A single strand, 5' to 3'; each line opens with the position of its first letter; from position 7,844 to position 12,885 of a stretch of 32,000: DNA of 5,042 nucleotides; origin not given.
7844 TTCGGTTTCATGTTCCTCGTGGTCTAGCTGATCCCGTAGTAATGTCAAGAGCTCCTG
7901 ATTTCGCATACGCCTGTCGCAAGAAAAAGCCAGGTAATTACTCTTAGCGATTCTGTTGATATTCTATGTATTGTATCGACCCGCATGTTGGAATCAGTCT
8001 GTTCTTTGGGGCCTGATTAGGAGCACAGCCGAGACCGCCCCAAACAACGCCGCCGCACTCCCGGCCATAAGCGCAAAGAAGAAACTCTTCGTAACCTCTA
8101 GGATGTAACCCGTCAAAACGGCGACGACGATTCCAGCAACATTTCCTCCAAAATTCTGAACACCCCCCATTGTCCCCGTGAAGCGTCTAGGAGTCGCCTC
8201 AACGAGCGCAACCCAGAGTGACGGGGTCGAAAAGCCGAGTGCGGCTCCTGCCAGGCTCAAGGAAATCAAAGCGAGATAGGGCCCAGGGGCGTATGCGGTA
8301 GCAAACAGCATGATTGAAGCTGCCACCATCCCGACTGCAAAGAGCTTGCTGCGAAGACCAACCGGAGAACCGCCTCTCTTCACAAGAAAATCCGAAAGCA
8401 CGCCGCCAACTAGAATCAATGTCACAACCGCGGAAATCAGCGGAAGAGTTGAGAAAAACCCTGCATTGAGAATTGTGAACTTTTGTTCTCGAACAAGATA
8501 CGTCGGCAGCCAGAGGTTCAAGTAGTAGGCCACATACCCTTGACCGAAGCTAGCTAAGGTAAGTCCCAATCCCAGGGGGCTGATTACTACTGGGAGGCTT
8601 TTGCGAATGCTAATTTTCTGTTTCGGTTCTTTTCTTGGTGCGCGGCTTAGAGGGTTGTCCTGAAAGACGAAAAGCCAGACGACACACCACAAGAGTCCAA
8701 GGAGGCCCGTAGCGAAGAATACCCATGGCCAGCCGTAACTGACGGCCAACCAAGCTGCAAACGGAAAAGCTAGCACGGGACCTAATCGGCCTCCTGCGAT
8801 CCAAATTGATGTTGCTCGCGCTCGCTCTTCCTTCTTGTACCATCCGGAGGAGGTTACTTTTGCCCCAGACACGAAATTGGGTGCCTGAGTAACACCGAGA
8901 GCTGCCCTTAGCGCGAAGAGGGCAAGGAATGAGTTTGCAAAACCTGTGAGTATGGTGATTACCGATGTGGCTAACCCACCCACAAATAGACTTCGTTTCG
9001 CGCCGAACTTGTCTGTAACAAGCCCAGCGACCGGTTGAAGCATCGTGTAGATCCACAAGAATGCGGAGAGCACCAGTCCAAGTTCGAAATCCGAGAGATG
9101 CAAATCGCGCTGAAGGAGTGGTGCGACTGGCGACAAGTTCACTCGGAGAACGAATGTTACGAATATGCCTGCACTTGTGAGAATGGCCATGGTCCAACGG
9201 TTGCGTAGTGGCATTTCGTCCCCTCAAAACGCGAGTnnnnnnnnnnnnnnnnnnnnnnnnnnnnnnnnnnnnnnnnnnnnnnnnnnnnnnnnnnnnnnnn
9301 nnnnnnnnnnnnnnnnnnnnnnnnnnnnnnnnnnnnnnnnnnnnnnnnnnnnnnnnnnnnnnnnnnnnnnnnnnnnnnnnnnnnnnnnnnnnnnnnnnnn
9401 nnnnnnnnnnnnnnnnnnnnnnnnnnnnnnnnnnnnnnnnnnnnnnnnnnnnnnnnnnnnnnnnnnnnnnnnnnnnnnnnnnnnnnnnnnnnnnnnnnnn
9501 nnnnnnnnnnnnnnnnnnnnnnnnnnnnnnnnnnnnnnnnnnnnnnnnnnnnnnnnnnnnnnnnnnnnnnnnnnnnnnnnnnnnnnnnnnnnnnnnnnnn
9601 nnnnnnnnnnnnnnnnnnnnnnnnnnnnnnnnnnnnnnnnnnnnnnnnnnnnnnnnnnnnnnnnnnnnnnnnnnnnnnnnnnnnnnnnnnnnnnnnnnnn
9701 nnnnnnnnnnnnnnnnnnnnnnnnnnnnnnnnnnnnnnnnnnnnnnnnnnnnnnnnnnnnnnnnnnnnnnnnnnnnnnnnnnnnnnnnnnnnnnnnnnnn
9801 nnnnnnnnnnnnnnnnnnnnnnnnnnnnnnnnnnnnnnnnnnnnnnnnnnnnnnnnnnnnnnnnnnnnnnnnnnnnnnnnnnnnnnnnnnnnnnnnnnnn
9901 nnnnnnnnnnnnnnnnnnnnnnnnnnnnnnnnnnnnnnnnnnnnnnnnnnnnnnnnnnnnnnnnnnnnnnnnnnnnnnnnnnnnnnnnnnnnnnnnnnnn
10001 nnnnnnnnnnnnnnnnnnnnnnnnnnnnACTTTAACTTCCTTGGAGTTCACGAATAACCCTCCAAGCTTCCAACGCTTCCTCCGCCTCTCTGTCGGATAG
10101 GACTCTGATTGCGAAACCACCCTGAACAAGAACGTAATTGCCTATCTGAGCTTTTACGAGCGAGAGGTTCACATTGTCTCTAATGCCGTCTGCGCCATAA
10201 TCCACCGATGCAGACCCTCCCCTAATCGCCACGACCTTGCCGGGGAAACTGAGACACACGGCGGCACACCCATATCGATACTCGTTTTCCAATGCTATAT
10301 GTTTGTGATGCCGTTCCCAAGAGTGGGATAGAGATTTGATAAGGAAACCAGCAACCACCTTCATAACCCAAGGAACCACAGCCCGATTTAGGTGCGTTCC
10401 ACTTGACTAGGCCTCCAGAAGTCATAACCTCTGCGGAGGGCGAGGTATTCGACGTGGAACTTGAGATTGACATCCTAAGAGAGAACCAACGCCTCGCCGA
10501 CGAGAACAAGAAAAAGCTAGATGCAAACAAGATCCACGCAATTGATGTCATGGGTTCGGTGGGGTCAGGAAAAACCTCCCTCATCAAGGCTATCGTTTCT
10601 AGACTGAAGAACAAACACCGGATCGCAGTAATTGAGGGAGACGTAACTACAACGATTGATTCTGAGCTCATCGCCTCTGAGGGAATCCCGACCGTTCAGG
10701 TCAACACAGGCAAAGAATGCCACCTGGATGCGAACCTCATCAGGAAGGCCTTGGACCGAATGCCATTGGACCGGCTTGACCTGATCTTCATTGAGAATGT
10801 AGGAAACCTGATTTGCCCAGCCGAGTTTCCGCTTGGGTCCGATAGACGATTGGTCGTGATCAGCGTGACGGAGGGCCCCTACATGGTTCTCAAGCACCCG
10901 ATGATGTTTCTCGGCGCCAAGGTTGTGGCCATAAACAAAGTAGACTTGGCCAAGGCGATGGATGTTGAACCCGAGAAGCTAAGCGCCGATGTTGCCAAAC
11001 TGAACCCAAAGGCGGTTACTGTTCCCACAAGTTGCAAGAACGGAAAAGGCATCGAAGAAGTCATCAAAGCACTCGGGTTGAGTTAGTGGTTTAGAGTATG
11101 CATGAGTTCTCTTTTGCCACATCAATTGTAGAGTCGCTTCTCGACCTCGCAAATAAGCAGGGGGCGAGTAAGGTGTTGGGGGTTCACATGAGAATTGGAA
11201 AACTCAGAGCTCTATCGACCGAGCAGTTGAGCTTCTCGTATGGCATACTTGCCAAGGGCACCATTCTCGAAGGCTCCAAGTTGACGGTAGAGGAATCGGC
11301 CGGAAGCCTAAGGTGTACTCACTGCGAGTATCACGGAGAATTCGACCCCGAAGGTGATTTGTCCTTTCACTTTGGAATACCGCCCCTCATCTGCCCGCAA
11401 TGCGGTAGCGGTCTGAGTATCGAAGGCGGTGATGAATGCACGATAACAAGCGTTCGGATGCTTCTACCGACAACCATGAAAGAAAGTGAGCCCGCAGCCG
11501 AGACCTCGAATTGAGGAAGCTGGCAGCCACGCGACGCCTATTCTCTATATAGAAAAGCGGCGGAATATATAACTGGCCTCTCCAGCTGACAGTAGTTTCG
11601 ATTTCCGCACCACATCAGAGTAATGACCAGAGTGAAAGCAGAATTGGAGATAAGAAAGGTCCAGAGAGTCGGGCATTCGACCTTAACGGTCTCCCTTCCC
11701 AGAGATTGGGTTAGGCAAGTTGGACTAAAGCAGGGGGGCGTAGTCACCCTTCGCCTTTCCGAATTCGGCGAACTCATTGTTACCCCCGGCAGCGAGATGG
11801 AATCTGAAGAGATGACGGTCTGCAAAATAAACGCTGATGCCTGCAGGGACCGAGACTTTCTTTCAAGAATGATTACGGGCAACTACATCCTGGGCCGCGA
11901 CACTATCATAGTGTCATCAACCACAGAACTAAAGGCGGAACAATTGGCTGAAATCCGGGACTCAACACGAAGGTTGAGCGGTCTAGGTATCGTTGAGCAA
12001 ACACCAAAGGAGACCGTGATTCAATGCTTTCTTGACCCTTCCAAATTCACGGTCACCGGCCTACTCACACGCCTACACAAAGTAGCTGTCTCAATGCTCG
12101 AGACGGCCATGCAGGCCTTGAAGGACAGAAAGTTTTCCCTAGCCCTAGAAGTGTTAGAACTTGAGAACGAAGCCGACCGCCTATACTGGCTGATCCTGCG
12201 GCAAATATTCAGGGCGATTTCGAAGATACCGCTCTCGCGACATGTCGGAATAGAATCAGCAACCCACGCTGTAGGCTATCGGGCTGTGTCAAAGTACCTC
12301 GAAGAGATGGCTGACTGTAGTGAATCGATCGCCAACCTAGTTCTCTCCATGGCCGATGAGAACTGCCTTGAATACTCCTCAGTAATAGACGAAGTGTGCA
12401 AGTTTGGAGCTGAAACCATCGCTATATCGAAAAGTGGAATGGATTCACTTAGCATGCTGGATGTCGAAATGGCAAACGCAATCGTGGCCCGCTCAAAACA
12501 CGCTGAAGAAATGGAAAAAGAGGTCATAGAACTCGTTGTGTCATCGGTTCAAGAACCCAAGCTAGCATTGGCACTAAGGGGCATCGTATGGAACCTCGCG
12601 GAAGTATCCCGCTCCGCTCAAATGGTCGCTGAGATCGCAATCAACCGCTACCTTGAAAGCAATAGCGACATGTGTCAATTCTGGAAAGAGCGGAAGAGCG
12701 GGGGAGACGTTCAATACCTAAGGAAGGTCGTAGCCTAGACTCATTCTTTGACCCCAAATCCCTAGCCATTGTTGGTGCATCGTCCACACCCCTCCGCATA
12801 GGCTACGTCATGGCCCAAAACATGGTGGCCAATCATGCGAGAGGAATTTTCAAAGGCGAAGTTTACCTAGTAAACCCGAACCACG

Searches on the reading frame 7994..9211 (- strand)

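Call 45: search_protein_families(library=pfam, proteins=[window:7994-9211:-], max_evalue=0.0001)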
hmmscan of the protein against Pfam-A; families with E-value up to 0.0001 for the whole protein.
window:7994-9211:- (405 aa): 2 families
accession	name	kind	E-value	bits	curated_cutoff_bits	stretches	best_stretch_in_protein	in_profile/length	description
PF07690.21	MFS_1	-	1.9e-55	188.6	33.4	1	14-363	3-346/347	Major Facilitator Superfamily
PF00083.30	Sugar_tr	-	2.8e-05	23.6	22.3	0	219-393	7-184/452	Sugar (and other) transporter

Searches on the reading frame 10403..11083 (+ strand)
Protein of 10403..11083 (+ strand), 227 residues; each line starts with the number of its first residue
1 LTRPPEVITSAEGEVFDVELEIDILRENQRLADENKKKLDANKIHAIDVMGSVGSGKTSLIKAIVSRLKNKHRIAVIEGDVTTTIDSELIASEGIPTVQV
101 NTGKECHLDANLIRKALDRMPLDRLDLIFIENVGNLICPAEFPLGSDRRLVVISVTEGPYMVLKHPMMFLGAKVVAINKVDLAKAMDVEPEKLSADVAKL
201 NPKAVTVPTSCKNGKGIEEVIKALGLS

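Call 45: search_protein_families(library=pfam, proteins=[window:10403-11083:+], max_evalue=0.0001)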
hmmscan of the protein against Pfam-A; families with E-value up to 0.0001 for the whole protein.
window:10403-11083:+ (227 aa): 3 families
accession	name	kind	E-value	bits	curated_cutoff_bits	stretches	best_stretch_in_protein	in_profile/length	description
PF02492.25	cobW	-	1.6e-23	83.7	20.7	1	49-206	5-178/180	CobW/HypB/UreG, nucleotide-binding domain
PF00009.33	GTP_EFTU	-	5.8e-06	26.5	26.5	0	173-224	124-182/188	Elongation factor Tu GTP binding domain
PF03193.22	RsgA_GTPase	-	4.5e-05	23.8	30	0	36-72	101-134/174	RsgA GTPase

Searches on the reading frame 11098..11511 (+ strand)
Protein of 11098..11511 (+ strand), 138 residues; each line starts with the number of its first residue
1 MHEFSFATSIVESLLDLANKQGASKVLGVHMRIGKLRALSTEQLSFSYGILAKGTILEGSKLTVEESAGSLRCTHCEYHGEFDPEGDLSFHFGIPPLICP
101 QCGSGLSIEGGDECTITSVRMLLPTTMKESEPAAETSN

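Call 45: search_protein_families(library=pfam, proteins=[window:11098-11511:+], max_evalue=0.0001)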
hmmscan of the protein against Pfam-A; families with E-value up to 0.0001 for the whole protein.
window:11098-11511:+ (138 aa): 1 family
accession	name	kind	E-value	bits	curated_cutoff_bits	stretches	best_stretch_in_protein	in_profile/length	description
PF01155.25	HypA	-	5.2e-25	88.1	28.9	1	1-120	1-111/112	Hydrogenase/urease nickel incorporation, metallochaperone, hypA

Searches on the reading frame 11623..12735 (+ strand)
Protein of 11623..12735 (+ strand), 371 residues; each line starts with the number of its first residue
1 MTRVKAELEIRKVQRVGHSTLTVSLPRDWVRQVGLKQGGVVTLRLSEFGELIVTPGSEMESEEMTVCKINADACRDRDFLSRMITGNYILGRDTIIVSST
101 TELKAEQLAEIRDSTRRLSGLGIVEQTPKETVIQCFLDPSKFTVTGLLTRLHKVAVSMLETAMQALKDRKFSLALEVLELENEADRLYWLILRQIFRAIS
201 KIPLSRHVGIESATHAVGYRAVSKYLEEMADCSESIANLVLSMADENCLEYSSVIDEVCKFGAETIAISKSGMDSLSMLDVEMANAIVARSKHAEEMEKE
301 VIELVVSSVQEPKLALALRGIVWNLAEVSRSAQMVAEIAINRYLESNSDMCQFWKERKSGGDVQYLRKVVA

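Call 45: search_protein_families(library=pfam, proteins=[window:11623-12735:+], max_evalue=0.0001)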
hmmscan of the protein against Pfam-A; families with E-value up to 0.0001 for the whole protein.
window:11623-12735:+ (371 aa): 2 families
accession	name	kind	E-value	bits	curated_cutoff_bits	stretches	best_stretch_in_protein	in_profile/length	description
PF01895.24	PhoU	-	2.7e-18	66.5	23.5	1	148-240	1-89/89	PhoU domain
PF04014.23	MazE_antitoxin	-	3.7e-07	30.4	24.7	1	14-56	1-43/48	Antidote-toxin recognition MazE, bacterial antitoxin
